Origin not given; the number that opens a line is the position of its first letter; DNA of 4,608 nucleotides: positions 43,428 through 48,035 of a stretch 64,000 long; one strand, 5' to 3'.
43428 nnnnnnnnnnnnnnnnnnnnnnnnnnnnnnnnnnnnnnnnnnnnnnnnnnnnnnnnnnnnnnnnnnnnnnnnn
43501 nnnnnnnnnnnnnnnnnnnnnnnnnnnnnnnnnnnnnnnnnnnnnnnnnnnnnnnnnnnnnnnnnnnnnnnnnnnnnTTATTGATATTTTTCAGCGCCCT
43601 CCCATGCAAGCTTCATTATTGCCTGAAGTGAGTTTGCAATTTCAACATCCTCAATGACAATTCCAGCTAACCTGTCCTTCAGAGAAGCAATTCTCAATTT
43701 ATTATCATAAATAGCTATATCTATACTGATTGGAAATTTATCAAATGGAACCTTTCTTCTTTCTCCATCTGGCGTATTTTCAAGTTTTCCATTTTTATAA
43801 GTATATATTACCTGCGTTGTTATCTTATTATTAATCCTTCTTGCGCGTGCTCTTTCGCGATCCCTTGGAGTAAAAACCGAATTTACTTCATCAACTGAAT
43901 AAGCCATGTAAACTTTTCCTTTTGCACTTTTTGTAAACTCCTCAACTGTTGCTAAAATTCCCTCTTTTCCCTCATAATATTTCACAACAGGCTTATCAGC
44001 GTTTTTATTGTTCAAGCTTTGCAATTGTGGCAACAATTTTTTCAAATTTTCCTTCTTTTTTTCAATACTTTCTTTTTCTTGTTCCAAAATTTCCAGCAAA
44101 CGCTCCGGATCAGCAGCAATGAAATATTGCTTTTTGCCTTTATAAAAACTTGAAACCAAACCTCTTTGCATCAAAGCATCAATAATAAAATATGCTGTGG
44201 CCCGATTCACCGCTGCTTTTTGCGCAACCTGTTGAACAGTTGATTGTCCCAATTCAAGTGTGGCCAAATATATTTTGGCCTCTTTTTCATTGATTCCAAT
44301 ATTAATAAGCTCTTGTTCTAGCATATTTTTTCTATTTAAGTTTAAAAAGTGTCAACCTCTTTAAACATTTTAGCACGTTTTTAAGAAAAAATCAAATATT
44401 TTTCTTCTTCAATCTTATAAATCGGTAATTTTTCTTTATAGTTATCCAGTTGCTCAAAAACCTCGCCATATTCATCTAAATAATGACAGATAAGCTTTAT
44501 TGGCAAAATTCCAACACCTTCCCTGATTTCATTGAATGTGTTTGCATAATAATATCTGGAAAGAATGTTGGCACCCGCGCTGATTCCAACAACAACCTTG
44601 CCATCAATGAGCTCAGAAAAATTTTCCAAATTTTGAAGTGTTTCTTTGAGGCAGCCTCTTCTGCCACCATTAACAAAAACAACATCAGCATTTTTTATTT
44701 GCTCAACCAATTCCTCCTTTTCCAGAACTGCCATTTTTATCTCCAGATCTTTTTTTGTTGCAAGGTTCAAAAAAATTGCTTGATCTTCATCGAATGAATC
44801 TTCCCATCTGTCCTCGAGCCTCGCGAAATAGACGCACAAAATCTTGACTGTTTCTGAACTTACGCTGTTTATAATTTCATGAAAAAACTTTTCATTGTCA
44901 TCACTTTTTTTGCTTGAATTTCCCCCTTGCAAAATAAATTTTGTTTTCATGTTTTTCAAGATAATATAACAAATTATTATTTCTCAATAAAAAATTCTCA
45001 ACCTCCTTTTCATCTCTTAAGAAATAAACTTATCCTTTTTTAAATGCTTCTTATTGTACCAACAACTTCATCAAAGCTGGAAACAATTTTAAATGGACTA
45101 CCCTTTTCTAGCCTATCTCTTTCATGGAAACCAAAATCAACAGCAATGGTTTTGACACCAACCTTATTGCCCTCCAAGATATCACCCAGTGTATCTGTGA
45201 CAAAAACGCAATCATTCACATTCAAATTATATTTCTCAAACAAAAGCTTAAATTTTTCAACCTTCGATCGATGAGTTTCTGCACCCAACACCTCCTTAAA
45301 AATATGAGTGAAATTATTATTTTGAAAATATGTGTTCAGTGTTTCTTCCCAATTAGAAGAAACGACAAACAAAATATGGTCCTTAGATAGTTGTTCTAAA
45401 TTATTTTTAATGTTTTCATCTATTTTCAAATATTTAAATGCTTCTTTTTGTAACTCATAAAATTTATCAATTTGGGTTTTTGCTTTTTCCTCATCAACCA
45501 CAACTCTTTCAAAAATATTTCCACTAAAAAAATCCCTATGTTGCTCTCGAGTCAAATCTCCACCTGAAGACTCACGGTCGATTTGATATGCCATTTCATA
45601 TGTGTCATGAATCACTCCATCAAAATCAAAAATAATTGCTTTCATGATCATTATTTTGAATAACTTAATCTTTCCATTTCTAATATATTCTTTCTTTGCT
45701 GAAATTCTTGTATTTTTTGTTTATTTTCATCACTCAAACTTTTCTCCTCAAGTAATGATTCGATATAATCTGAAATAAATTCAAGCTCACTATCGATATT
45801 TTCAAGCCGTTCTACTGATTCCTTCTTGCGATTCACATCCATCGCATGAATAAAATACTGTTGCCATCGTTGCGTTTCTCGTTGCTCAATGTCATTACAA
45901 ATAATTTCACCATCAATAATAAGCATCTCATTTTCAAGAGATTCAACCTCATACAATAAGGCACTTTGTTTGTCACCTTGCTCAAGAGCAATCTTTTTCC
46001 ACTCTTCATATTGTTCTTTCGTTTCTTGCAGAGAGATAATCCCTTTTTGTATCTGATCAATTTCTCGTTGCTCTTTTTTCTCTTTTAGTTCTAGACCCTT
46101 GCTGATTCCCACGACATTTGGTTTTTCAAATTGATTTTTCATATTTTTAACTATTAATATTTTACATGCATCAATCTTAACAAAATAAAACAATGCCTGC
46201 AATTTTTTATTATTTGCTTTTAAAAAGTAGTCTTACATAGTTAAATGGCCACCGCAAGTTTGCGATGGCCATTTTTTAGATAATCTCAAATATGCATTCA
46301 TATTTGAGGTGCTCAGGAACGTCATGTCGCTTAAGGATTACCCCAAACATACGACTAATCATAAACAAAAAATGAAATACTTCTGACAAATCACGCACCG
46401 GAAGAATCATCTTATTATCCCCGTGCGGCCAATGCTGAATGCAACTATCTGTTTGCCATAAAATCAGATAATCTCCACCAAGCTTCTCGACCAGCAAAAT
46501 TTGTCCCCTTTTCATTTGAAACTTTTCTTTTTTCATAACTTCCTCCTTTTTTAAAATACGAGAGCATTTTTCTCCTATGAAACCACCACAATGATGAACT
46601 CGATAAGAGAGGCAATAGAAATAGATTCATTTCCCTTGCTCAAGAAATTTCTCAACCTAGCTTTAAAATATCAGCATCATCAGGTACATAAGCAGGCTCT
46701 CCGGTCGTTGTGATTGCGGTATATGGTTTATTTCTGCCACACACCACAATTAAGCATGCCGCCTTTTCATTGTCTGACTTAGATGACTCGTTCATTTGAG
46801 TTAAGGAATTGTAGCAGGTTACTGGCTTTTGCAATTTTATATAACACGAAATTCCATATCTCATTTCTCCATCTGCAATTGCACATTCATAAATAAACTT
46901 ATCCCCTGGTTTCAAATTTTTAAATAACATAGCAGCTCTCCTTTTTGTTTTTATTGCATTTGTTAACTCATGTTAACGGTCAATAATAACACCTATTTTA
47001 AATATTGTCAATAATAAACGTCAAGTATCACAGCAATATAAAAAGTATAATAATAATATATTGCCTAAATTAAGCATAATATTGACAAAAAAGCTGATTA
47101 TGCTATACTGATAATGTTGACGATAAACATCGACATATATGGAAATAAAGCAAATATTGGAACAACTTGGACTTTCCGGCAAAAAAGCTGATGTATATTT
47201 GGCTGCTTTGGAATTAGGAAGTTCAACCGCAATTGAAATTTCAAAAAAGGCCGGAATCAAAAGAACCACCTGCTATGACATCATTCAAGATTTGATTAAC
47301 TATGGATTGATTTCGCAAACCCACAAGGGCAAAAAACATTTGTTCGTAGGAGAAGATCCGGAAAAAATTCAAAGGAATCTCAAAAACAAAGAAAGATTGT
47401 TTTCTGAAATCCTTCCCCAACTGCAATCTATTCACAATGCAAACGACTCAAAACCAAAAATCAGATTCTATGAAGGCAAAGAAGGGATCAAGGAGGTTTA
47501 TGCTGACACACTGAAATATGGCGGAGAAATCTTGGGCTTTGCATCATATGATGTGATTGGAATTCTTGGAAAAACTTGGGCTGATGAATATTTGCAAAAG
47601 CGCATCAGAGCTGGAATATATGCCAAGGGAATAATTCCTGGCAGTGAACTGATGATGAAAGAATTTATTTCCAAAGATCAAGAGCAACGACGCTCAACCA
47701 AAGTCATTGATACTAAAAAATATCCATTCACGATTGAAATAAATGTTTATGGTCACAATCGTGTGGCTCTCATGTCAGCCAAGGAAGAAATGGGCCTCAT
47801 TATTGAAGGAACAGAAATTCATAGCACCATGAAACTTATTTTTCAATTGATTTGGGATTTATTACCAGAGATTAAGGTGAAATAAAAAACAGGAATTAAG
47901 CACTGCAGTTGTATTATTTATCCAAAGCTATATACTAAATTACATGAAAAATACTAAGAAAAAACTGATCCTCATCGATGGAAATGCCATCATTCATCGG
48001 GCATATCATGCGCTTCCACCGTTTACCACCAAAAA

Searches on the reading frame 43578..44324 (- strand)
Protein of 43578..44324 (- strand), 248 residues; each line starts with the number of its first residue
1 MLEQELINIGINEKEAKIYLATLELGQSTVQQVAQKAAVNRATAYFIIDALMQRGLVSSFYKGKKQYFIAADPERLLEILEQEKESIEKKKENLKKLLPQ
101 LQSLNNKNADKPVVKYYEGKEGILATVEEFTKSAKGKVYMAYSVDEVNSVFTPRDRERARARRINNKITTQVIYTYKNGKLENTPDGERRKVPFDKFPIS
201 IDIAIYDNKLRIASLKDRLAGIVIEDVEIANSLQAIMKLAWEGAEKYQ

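Call 12: search_protein_families(library=pfam, proteins=[window:43578-44324:-], max_evalue=0.01)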
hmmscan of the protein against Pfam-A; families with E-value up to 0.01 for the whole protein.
window:43578-44324:- (248 aa): 3 families
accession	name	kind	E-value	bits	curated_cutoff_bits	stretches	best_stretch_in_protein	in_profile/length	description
PF01978.25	TrmB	-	1.8e-12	47.4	25.6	1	8-74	3-68/68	Sugar-specific transcriptional regulator TrmB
PF24033.1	DUF7342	-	0.0022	18.4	31.6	1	28-102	18-90/150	Family of unknown function (DUF7342)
PF09339.16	HTH_IclR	-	0.0058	16.8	22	0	29-58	20-49/52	IclR helix-turn-helix domain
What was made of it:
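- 43578..44324 (-): R4, a TrmB-family regulator with no divergent unit; it follows three co-directional genes. PF01978 E 1.8e-12 (call 12).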

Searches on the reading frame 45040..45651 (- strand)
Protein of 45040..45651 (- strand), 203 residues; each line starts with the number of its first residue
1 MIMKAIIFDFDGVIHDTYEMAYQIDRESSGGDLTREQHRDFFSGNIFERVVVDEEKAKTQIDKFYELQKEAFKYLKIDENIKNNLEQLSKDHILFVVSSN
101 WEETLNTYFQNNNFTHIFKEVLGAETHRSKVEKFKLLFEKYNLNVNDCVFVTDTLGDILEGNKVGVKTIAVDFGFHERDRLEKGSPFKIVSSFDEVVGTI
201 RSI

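Call 102: search_protein_families(library=pfam, proteins=[window:45040-45651:-], max_evalue=0.01)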
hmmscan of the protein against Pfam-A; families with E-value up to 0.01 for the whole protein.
window:45040-45651:- (203 aa): 4 families
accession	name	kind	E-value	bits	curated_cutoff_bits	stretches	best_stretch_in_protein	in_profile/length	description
PF13419.12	HAD_2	-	3.1e-20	73.5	23.8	1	6-171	1-178/178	Haloacid dehalogenase-like hydrolase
PF00702.32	Hydrolase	-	6.4e-08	33.6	26.4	1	3-165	1-191/191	haloacid dehalogenase-like hydrolase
PF13242.12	Hydrolase_like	-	2.2e-07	31.1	22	1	134-195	10-74/75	HAD-hyrolase-like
PF06941.18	NT5C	-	0.0013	19.1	24.8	1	6-100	4-92/180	5' nucleotidase, deoxy (Pyrimidine), cytosolic type C protein (NT5C)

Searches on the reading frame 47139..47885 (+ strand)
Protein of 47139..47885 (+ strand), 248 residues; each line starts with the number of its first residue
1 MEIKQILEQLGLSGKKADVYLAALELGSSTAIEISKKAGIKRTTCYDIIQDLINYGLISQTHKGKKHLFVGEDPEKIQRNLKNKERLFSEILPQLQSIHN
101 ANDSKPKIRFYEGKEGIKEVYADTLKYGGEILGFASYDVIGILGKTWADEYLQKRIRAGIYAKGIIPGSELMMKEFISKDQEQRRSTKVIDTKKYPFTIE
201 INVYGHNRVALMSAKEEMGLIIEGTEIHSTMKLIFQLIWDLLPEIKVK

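Call 12: search_protein_families(library=pfam, proteins=[window:47139-47885:+], max_evalue=0.01)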
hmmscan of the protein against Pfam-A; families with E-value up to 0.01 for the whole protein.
window:47139-47885:+ (248 aa): 5 families
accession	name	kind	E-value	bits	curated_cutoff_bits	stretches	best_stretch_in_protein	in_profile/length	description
PF01978.25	TrmB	-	2e-13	50.4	25.6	1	7-71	1-64/68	Sugar-specific transcriptional regulator TrmB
PF13412.12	HTH_24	-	0.00047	20.1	21.9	0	29-58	18-47/48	Winged helix-turn-helix DNA-binding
PF24409.1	wHTH-PRTase_assc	-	0.0013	19.2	27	1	20-62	3-45/83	wHTH-PRTase associated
PF22194.2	F-93_WHD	-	0.003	18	28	1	33-73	16-61/62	F-93, winged-helix domain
PF13518.12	HTH_28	-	0.007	16.9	25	0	28-57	13-41/52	Helix-turn-helix domain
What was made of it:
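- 47139..47885 (+): R5, a TrmB-family regulator. PF01978 E 2e-13 (call 12).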
